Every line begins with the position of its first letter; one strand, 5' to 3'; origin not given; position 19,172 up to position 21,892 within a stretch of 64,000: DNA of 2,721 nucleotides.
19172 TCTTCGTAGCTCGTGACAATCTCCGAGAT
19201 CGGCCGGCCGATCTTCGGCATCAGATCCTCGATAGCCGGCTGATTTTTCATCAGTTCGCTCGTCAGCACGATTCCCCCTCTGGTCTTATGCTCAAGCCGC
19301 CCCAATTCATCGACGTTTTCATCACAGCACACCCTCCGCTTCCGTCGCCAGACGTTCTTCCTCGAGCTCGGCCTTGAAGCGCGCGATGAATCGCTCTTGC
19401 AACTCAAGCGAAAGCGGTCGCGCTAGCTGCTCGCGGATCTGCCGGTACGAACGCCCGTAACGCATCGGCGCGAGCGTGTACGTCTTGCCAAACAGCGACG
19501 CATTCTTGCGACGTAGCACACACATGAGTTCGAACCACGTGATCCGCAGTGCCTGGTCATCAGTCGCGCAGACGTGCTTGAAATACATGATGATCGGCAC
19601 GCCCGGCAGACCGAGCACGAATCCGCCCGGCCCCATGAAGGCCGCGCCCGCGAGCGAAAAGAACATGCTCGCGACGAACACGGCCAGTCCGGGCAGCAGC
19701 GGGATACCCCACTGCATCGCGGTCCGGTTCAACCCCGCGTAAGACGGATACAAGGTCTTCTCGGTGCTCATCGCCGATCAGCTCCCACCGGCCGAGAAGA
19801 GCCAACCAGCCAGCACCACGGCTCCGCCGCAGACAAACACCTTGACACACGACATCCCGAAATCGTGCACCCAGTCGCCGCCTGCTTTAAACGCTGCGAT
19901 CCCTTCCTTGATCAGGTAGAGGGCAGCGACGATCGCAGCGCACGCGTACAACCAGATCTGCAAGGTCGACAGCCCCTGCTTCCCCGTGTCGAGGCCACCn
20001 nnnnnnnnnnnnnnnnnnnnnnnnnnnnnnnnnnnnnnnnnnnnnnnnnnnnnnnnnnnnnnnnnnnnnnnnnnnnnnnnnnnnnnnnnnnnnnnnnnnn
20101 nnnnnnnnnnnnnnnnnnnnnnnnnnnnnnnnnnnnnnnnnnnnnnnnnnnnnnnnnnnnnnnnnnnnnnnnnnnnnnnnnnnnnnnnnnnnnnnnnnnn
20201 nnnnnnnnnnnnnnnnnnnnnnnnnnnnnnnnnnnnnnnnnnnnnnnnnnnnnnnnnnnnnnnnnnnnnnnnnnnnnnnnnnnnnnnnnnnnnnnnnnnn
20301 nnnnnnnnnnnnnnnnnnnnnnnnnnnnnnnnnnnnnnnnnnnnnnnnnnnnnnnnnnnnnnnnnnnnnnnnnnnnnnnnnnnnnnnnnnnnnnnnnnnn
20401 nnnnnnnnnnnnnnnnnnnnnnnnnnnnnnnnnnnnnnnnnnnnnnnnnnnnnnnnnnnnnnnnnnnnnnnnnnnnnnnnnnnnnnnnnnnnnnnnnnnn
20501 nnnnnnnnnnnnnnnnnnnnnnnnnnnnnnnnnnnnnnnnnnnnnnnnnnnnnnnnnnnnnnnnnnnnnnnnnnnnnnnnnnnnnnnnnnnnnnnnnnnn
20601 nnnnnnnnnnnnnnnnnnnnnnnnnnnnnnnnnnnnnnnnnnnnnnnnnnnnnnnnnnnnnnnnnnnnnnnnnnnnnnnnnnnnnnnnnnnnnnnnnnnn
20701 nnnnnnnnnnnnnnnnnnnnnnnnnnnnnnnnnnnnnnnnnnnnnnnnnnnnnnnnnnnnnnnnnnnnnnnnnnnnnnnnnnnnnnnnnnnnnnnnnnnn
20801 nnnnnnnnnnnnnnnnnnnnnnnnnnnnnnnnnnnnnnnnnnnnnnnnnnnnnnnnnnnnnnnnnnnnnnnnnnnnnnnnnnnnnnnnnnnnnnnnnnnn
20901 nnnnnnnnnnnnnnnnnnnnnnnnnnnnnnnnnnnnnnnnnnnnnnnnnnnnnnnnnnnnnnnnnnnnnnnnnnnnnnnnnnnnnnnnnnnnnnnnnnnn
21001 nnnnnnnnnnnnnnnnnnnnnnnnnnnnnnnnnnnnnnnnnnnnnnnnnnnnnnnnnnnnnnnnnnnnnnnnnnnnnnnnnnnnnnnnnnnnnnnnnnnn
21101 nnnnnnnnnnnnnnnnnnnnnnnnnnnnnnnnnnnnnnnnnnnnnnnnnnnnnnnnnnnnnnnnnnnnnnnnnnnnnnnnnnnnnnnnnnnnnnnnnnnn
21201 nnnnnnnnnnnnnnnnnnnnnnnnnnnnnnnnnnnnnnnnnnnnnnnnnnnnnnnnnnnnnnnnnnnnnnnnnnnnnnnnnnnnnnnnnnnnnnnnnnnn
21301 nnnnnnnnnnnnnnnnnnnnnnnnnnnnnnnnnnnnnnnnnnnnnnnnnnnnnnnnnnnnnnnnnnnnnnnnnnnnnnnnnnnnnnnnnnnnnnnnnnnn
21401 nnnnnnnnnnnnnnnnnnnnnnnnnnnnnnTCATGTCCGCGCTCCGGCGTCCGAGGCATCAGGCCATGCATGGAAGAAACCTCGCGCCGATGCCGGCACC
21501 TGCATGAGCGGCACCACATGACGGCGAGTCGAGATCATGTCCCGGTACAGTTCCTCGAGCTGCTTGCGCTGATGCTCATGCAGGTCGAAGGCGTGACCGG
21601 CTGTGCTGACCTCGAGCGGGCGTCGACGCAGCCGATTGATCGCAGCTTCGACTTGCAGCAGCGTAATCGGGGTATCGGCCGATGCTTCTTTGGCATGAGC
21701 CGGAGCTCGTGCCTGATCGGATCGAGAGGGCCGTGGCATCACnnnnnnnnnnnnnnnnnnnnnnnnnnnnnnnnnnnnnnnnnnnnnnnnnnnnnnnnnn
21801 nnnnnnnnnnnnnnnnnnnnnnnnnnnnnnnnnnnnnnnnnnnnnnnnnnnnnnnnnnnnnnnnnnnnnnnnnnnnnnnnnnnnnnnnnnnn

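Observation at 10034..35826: One continuous super-operon fuses a VirB/VirD4 (type IVa) secretion system with a complete R64/PAPI-type thin-pilus (type IVb pilus) gene set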

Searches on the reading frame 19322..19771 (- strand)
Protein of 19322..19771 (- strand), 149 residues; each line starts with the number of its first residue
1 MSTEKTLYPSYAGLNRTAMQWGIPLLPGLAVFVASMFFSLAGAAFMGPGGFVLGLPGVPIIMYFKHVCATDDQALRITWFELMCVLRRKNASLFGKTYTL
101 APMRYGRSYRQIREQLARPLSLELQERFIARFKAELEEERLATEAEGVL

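Call 7: search_protein_families(library=pfam, proteins=[window:19322-19771:-], max_evalue=0.01)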
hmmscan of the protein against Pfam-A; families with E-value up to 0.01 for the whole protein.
window:19322-19771:- (149 aa): 1 family
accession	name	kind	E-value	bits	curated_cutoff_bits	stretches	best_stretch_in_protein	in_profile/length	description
PF05101.18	VirB3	-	6.7e-08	33.2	23.9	1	11-94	6-83/84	Type IV secretory pathway, VirB3-like protein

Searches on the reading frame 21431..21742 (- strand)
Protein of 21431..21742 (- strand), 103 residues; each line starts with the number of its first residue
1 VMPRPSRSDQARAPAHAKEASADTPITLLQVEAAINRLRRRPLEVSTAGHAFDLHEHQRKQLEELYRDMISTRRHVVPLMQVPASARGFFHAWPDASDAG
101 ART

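Call 7: search_protein_families(library=pfam, proteins=[window:21431-21742:-], max_evalue=0.01)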
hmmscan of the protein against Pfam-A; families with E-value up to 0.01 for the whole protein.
window:21431-21742:- (103 aa): 1 family
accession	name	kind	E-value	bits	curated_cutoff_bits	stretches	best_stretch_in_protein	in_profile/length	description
PF12512.13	DUF3717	-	2.8e-06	27.5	25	1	25-94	2-67/68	Protein of unknown function (DUF3717)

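Call 56: search_protein_families(library=ncbifam, proteins=[window:21431-21739:-], max_evalue=1)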
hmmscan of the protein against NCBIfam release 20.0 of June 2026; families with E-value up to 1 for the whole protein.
window:21431-21739:- (102 aa): 0 families
